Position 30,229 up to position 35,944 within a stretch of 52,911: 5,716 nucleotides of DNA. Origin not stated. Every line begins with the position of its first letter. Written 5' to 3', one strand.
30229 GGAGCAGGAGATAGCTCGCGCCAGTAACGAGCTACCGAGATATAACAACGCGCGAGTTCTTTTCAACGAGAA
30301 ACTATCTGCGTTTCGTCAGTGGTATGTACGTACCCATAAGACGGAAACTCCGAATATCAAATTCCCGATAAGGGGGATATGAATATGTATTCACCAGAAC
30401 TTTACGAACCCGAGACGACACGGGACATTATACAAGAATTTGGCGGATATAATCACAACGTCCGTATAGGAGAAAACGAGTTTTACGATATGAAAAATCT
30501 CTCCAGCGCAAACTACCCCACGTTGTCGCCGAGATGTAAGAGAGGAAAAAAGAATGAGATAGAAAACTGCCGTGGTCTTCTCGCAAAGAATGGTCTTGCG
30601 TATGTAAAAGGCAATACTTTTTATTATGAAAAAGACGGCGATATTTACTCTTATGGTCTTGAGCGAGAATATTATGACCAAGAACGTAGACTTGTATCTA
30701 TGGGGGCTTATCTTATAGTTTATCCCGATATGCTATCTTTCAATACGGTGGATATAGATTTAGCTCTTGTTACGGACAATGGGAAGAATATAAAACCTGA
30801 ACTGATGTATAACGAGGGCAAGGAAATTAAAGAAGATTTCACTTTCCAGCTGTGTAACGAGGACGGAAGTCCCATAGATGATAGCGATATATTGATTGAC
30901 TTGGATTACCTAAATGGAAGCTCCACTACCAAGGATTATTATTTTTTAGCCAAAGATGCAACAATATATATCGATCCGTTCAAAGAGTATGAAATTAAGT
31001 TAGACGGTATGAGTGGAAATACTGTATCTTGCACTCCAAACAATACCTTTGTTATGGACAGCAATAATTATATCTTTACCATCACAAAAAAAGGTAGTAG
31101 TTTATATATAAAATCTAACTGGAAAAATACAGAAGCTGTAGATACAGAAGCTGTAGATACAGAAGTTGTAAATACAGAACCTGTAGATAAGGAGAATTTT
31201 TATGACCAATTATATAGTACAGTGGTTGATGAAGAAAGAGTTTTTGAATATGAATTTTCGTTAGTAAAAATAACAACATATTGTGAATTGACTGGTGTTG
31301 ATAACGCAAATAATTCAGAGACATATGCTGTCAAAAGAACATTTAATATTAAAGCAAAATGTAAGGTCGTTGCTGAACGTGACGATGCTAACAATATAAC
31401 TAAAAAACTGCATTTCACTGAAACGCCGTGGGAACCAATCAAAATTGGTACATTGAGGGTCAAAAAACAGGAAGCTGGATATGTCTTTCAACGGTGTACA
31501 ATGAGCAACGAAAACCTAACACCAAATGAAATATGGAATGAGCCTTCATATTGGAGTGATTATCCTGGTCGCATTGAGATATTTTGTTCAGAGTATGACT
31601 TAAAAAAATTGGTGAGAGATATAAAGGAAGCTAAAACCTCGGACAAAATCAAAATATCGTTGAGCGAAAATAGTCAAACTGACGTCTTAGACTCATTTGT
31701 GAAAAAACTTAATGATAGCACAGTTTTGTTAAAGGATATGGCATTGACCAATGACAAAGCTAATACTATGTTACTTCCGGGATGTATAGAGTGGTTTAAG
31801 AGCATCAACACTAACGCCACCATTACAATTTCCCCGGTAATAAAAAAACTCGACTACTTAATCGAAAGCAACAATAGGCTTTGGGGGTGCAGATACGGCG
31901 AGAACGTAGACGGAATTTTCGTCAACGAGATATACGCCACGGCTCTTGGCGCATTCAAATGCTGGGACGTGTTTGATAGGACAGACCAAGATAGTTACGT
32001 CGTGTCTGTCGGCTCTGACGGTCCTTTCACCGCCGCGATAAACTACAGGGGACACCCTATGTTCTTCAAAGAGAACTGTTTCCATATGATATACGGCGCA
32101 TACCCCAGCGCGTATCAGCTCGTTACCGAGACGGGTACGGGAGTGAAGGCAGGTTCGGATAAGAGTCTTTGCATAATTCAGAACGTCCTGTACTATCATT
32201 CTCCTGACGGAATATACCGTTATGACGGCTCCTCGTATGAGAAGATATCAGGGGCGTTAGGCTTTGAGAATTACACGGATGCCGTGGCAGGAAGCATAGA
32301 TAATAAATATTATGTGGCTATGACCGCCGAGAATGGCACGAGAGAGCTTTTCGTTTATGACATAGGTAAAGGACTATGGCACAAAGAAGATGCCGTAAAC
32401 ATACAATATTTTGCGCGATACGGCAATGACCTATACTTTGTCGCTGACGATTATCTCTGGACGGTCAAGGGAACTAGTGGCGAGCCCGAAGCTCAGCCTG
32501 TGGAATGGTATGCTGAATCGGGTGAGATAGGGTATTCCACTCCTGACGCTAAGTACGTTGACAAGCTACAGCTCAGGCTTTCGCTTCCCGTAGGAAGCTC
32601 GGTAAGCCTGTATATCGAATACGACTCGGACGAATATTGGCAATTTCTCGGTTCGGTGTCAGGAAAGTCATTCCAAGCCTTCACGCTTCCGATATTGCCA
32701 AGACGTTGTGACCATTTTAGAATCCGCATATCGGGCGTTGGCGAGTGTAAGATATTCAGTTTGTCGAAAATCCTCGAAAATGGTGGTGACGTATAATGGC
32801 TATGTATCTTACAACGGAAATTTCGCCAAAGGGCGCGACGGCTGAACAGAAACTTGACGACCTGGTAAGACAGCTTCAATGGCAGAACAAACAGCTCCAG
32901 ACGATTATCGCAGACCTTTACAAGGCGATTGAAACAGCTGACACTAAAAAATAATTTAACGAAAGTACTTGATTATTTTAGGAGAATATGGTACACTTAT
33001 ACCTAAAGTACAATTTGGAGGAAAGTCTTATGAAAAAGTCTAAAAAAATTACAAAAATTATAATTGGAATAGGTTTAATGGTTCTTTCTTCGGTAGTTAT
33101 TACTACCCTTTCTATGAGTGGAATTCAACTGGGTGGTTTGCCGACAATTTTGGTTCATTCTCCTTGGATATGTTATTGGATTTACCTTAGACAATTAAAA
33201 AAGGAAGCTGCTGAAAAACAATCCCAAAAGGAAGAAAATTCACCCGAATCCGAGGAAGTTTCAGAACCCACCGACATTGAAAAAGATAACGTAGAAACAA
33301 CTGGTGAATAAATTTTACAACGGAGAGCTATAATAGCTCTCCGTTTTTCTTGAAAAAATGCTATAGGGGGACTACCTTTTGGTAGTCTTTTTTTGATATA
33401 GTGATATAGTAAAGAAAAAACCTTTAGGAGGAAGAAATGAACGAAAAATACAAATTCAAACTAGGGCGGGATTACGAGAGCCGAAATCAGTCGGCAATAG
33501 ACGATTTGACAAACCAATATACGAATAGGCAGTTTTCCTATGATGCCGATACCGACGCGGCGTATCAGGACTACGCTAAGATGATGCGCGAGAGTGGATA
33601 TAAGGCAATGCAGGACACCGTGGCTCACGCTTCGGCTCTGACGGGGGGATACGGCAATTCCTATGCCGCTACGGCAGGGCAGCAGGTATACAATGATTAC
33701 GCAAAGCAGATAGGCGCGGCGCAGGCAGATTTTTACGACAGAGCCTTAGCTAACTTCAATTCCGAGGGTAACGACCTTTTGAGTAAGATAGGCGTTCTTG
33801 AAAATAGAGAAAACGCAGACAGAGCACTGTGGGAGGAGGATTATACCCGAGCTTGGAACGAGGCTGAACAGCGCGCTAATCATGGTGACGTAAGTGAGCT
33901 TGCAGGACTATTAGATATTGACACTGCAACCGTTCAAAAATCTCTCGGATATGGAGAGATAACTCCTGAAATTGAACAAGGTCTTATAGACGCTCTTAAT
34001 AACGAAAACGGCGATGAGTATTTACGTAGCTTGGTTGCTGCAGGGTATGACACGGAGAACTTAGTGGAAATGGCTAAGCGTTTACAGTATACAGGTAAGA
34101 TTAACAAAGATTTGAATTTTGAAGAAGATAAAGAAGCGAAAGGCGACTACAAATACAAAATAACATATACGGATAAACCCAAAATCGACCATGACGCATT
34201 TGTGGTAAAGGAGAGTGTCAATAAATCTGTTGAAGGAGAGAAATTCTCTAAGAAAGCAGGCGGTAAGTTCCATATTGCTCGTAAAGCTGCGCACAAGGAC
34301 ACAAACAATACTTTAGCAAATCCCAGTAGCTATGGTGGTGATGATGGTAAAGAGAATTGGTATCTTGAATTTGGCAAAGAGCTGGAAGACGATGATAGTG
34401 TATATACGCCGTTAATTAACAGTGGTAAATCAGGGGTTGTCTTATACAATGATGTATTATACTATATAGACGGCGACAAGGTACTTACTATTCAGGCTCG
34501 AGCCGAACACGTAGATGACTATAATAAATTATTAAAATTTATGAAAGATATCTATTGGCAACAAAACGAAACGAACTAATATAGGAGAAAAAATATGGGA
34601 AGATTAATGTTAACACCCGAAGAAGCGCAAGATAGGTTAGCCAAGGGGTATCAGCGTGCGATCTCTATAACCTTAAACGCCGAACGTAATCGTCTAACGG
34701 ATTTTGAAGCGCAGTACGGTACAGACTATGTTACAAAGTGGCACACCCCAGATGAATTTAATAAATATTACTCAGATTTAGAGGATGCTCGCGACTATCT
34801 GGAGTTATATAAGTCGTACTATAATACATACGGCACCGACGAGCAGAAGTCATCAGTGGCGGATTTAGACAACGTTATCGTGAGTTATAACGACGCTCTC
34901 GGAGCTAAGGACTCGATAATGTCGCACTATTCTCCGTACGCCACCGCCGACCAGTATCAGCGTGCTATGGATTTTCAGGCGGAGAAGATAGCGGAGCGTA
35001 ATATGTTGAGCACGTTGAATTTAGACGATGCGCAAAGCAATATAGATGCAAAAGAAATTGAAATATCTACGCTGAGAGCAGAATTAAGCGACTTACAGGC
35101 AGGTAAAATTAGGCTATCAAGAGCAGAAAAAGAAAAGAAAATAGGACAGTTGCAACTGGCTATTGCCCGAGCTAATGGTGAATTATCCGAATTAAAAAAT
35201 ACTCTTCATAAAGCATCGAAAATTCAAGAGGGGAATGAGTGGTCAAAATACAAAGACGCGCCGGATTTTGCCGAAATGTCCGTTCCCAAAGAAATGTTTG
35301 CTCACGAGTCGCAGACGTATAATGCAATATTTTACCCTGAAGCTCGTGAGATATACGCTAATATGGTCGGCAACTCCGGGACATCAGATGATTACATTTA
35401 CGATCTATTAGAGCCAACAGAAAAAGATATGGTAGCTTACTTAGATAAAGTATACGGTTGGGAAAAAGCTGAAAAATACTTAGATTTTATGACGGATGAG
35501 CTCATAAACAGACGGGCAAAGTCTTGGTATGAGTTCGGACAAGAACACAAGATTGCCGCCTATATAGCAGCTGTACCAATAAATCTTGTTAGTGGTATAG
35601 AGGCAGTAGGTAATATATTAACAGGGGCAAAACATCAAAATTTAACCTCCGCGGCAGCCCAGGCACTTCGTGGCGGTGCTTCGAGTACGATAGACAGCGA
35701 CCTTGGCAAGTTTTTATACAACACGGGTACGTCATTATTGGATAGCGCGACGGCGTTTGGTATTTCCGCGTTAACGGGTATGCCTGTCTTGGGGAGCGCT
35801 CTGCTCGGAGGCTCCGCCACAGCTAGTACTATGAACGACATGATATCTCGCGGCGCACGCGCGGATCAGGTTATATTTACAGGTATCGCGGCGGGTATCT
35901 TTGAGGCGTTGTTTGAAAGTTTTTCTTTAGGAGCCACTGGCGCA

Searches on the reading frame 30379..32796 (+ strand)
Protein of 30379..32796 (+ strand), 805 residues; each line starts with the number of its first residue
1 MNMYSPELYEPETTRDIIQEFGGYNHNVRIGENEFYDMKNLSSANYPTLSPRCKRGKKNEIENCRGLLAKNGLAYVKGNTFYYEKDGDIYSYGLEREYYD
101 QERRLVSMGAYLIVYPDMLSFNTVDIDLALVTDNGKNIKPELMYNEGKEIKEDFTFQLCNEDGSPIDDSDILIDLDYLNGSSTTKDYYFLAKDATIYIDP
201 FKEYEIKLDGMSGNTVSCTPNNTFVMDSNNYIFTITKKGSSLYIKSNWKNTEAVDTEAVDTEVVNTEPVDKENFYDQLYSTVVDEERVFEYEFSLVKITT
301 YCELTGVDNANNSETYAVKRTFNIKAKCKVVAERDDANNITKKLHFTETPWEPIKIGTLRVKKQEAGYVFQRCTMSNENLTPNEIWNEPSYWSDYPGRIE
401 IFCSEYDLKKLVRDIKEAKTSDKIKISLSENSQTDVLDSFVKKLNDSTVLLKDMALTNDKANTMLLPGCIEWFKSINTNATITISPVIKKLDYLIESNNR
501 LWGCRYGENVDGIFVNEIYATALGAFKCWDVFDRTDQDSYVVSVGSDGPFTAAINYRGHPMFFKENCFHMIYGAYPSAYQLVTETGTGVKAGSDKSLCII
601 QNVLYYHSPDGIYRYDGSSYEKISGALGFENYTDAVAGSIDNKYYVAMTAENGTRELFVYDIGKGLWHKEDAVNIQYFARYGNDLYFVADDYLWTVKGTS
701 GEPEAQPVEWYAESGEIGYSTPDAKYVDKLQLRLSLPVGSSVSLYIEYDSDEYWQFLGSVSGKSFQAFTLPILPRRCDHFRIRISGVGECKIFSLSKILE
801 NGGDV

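Call 5: search_protein_families(library=pfam, proteins=[window:30379-32796:+], max_evalue=0.1)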
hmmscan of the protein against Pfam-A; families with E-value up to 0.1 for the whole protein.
window:30379-32796:+ (805 aa): 1 family
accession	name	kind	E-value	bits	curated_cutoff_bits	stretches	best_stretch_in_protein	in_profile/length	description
PF10647.15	Gmad1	-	0.078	13.2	20.5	0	611-702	2-87/251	Lipoprotein LpqB beta-propeller domain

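Call 6: search_protein_families(library=phrogs, proteins=[window:30379-32796:+], max_evalue=0.01)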
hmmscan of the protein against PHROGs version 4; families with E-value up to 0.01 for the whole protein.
window:30379-32796:+ (805 aa): 1 family
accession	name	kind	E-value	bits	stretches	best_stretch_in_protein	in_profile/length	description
phrog_511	-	head and packaging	1.4e-56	193.4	2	481-802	555-858/862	internal virion protein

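Call 52: search_solved_structures(query=window:30379-32796:+, max_evalue=1)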
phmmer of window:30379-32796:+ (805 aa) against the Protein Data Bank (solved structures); distinct sequences matched with E-value up to 1: 0.

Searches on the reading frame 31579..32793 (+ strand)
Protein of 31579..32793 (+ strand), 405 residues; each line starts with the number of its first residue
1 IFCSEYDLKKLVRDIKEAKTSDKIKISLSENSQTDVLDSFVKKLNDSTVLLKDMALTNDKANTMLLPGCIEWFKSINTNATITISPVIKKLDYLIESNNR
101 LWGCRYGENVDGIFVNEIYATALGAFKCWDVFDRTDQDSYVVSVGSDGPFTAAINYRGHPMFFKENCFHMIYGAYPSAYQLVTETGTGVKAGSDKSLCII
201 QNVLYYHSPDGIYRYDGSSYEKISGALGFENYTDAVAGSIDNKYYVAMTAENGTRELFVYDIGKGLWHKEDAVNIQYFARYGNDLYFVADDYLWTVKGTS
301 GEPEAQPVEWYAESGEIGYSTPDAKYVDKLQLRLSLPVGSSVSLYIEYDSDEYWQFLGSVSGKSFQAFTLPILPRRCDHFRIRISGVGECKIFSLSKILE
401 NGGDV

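Call 102: search_protein_families(library=pfam, max_evalue=5, proteins=[window:31579-32793:+])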
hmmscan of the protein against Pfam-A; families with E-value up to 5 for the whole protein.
window:31579-32793:+ (405 aa): 1 family
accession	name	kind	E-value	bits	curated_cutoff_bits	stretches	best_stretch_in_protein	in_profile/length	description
PF10647.15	Gmad1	-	0.026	14.8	20.5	1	211-304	2-89/251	Lipoprotein LpqB beta-propeller domain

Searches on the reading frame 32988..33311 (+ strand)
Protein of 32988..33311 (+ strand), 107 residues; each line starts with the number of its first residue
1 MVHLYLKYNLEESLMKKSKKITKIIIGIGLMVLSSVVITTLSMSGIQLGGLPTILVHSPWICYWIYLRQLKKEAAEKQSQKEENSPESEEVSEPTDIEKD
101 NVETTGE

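Call 5: search_protein_families(library=pfam, proteins=[window:32988-33311:+], max_evalue=0.1)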
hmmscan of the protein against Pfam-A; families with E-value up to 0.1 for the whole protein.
window:32988-33311:+ (107 aa): 1 family
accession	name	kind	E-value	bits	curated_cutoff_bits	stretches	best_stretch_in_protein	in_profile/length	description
PF00029.24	Connexin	-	0.026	14.7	31.3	1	43-95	70-123/225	Connexin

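Call 6: search_protein_families(library=phrogs, proteins=[window:32988-33311:+], max_evalue=0.01)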
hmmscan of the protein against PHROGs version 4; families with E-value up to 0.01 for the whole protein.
window:32988-33311:+ (107 aa): 0 families

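Call 10: search_protein_families(library=ncbifam, proteins=[window:32988-33311:+], max_evalue=0.1)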
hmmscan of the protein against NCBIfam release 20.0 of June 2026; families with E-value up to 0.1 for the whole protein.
window:32988-33311:+ (107 aa): 0 families

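Call 11: search_protein_families(library=padloc, proteins=[window:32988-33311:+], max_evalue=0.1)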
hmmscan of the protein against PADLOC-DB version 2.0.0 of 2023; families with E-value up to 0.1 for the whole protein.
window:32988-33311:+ (107 aa): 0 families

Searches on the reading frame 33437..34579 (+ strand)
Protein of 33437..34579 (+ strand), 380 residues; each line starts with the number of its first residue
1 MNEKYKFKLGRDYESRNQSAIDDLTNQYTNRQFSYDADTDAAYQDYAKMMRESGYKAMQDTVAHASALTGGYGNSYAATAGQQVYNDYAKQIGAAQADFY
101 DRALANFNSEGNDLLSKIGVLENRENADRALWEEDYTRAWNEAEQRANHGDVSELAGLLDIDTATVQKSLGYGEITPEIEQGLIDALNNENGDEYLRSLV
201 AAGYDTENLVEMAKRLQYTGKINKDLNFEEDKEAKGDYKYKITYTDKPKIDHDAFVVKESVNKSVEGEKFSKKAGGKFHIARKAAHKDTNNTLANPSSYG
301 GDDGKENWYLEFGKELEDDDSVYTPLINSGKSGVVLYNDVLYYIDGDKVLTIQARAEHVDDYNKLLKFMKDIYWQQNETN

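Call 5: search_protein_families(library=pfam, proteins=[window:33437-34579:+], max_evalue=0.1)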
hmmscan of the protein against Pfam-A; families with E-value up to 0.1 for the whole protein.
window:33437-34579:+ (380 aa): 1 family
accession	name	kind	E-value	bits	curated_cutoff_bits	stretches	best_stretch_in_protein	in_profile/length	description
PF09288.16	UBA_3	-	0.081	13.2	20.4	0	196-220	13-37/55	Fungal ubiquitin-associated domain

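Call 6: search_protein_families(library=phrogs, proteins=[window:33437-34579:+], max_evalue=0.01)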
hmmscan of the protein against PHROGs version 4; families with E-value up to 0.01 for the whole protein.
window:33437-34579:+ (380 aa): 0 families

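Call 10: search_protein_families(library=ncbifam, proteins=[window:33437-34579:+], max_evalue=0.1)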
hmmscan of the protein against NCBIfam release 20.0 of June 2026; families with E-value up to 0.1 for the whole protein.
window:33437-34579:+ (380 aa): 0 families

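Call 11: search_protein_families(library=padloc, proteins=[window:33437-34579:+], max_evalue=0.1)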
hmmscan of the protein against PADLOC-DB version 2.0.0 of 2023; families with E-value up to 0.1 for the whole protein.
window:33437-34579:+ (380 aa): 0 families

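Call 53: search_solved_structures(query=window:33437-34579:+, max_evalue=1)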
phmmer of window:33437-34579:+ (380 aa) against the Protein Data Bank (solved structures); distinct sequences matched with E-value up to 1: 0.

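Call 79: find_homologous_proteins(query=window:33437-34579:+)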
Query window:33437-34579:+ (380 aa): 253 proteins with E <= 0.001 among 4169 candidates; the best 120 are listed.
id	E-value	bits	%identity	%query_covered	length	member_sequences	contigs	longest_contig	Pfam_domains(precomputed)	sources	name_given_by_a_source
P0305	1.6e-248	842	100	100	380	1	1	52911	-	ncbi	-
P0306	3.2e-69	252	41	95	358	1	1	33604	-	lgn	-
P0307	3.3e-61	226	40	92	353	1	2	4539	-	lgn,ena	-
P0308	3.9e-58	216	42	91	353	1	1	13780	-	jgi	jgi:hypothetical protein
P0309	8.1e-58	215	51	57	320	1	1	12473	-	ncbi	-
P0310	7.3e-56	208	39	96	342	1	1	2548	-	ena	-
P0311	3.6e-55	206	40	96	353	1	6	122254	-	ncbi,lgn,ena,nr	ncbi:MAG: hypothetical protein IJ002_03170 [Clostridia bacterium]|nr:hypothetical protein [Clostridi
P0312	3.2e-53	200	39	92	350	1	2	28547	-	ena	-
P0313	2.5e-52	197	39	96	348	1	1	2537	-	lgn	-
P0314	7.3e-46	175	37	96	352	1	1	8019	-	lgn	-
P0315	1.5e-45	175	38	96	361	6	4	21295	-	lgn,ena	-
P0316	7.4e-44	169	39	91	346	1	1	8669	-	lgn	-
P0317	4.6e-42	163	53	41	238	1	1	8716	-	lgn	-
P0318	1.4e-41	161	45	48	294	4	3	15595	-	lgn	-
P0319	5.0e-41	160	36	98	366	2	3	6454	-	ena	-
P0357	4.8e-19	87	40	35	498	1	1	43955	PF09374.16,PF01471.24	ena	-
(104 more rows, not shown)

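Call 84: search_protein_families(library=pfam, alignment_id=A7, max_evalue=0.001)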
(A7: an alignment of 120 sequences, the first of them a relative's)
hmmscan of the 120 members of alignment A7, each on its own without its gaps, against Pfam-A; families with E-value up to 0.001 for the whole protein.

A. member 1, P0305 (380 aa): 0 families

B. families by the number of members that match (of 120 scanned): 7 families
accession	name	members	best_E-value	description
PF01471.23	PG_binding_1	3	2.1e-20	Putative peptidoglycan binding domain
PF01476.26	LysM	3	4.5e-14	LysM domain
PF12200.13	DUF3597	3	5.1e-07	Domain of unknown function (DUF3597)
PF09374.15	PG_binding_3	2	2.4e-09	Predicted Peptidoglycan domain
PF20202.4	DUF6564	2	0.00037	Domain of unknown function (DUF6564)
PF08230.16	CW_7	1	4.3e-16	CW_7 repeat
PF23473.1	LysM3_LYK4_5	1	8.7e-05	LYK4/5 LysM3 domain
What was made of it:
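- Relatives of the N-terminal domain of the 380-aa protein are fused to LysM, PG_binding_1, PG_binding_3 and CW_7, the modules typical of lysins (calls 79, 84).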

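Call 85: find_encoding_contigs(protein=P0357, flank=10000, max_places=1)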
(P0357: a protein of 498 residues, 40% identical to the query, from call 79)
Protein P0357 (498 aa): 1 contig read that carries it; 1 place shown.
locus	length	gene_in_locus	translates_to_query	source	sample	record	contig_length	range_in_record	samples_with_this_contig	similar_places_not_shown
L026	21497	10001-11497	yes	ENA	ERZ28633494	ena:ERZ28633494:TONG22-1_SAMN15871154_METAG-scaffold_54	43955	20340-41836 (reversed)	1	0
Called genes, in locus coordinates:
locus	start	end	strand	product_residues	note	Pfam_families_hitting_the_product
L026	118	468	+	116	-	-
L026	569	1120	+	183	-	-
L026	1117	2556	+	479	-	PF03237:Terminase_6N, PF04466:Terminase_3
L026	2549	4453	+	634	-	PF16510:P22_portal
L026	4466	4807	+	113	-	PF04327:Peptidase_Prp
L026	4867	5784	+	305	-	-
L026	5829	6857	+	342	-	PF13252:Phage_capsid_3 (weak), PF25209:Phage_capsid_4 (weak)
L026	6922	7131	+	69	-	-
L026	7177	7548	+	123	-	-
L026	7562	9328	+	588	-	-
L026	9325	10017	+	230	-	-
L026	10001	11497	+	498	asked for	PF01471:PG_binding_1, PF09374:PG_binding_3 (faint)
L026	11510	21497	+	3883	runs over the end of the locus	-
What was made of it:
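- Tried and rejected: I kept it as a possible wall-associated virion protein because of the domain fusions in relatives (calls 79, 84, 85).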

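Call 86: predict_structure(alignment_id=A7)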
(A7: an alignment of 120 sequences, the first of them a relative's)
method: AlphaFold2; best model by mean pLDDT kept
length: 380 residues; sequences in the alignment: 120
mean_pLDDT: 87.1   pTM: 0.53
mean pLDDT of the five models: 87.1, 86.6, 85.9, 85.5, 85.0
residues with pLDDT >= 90: 229; 70-90: 105; 50-70: 33; < 50: 13
segments of 3 or more residues with pLDDT < 50: 291-297
pLDDT, mean of each block of 10 residues (from residue 1): 61 93 98 98 97 95 88 80 93 96 97 98 96 94 88 93 88 83 96 95 88 82 91 90 79 74 78 90 60 48 73 94 90 92 95 93 91 75
secondary structure, 60 per line:
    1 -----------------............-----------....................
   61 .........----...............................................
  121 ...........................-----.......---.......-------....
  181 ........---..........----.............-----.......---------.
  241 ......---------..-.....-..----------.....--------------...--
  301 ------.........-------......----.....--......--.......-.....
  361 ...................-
elements in order: H18-29 H41-69 H74-147 H153-159 H163-169 H177-188 H192-201 H206-218 E224-230 E240-246 H259-263 E277-281 E307-315 H323-328 E333-337 E340-345 E348-354 H356-379

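Call 88: fold_search(model_id=the predicted structure, library=pdb)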
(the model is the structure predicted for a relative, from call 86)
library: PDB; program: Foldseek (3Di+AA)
matches with E <= 10: 25; with E <= 0.001: 0
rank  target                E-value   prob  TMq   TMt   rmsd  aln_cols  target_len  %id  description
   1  2lvl_MODEL_1_A        1.3e+00  0.07  0.09  0.21  16.1       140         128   14  NMR Structure the lantibiotic immunity protein SpaI (released 2012-08-29)
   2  9a6c_A                1.5e+00  0.06  0.12  0.08  41.0       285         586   12  Integrative model of YYDD-YYDB by crosslinking MS and deep learning (released 2024-09-18)
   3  1zga                  1.8e+00  0.28  0.13  0.14   5.0        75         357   23  Crystal structure of isoflavanone 4'-O-methyltransferase complexed with (+)-6a-hydroxymaackiain (released 2006-08-01)
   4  1zgj                  1.9e+00  0.20  0.14  0.15   9.2        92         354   21  Crystal structure of isoflavanone 4'-O-methyltransferase complexed with (+)-pisatin (released 2006-08-01)
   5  6rw8_A                2.4e+00  0.08  0.16  0.04  19.3       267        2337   14  Cryo-EM structure of Xenorhabdus nematophila XptA1 (released 2019-10-23)
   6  1zg3                  2.8e+00  0.15  0.14  0.15   9.1        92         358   18  Crystal structure of the isoflavanone 4'-O-methyltransferase complexed with SAH and 2,7,4'-trihydroxyisoflavanone (released 2006-08-01)
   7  9qeh_F                3.2e+00  0.02  0.08  0.16  14.7       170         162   12  Cryo-EM structure of the A2085-methylated 50S ribosome of a MLSb resistant S. aureus strain "MNY196" in complex with s (released 2025-06-04)
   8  9bi4_D                4.0e+00  0.06  0.16  0.14  16.5       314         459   11  cryo EM structure of dsDNA bound Mre11-Rad50 complex (released 2025-01-15)
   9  6d8z_B                4.0e+00  0.01  0.09  0.10  41.3       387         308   10  Crystal Structure of the C-terminal Guanine Nucleotide Exchange Factor Module of Human Trio (released 2019-02-20)
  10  8gym_Z1               4.2e+00  0.20  0.13  0.43  11.5       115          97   19  Cryo-EM structure of Tetrahymena thermophila respiratory mega-complex MC IV2+(I+III2+II)2 (released 2023-06-14)
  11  8c5v_I                4.4e+00  0.09  0.17  0.13  15.8       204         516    8  Chemotaxis core signalling unit from E protein lysed E. coli cells (released 2023-09-13)
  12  4oo3                  4.7e+00  0.01  0.07  0.06  11.8        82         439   13  Crystal structure of a putative oxidoreductase (PARMER_00841) from Parabacteroides merdae ATCC 43184 at 2.23 A resolutio (released 2014-03-05)
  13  8ba1_MODEL_1_A        5.2e+00  0.06  0.08  0.20   9.1        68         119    7  CTD12-CTD12 heterodimer from CPSF73 and CPSF100 (released 2023-05-03)
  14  9bcx_I                5.2e+00  0.06  0.13  0.14  16.4       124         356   10  Cryo-EM structure of the S. cerevisiae ORC-Cdc6-Mcm2-7-DNA complex with a fully closed Mcm2-Mcm5 DNA entry gate (released 2025-01-01)
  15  7nyw_B                6.4e+00  0.03  0.12  0.06  29.6       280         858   12  Cryo-EM structure of the MukBEF-MatP-DNA head module (released 2021-07-07)
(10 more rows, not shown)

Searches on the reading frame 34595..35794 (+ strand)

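Call 102: search_protein_families(library=pfam, max_evalue=5, proteins=[window:34595-35794:+])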
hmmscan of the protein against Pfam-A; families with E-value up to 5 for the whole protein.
window:34595-35794:+ (400 aa): 8 families
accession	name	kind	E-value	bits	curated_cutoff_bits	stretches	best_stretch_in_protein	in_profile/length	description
PF02527.21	GidB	-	0.014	15.1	27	1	171-238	101-166/184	rRNA small subunit methyltransferase G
PF17045.10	CEP63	-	0.028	14.7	33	1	141-205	194-260/263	Centrosomal protein of 63 kDa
PF16808.10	PKcGMP_CC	-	0.11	12.6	35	1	179-206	6-33/35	Coiled-coil N-terminus of cGMP-dependent protein kinase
PF04859.17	DUF641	-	0.12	13.2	27.6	1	120-175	68-125/127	Plant protein of unknown function (DUF641)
PF12325.13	TMF_TATA_bd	-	0.24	11.9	29.1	1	139-173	10-44/115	TATA element modulatory factor 1 TATA binding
PF05837.17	CENP-H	-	0.37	11.1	29.9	1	117-190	63-138/202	Centromere protein H (CENP-H)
PF25764.1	KIF21A_4th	-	0.45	10.6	33.1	1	140-214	27-93/183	KIF21A-like domain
PF13863.11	DUF4200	-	0.59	10.9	29.7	1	175-209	74-108/119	Domain of unknown function (DUF4200)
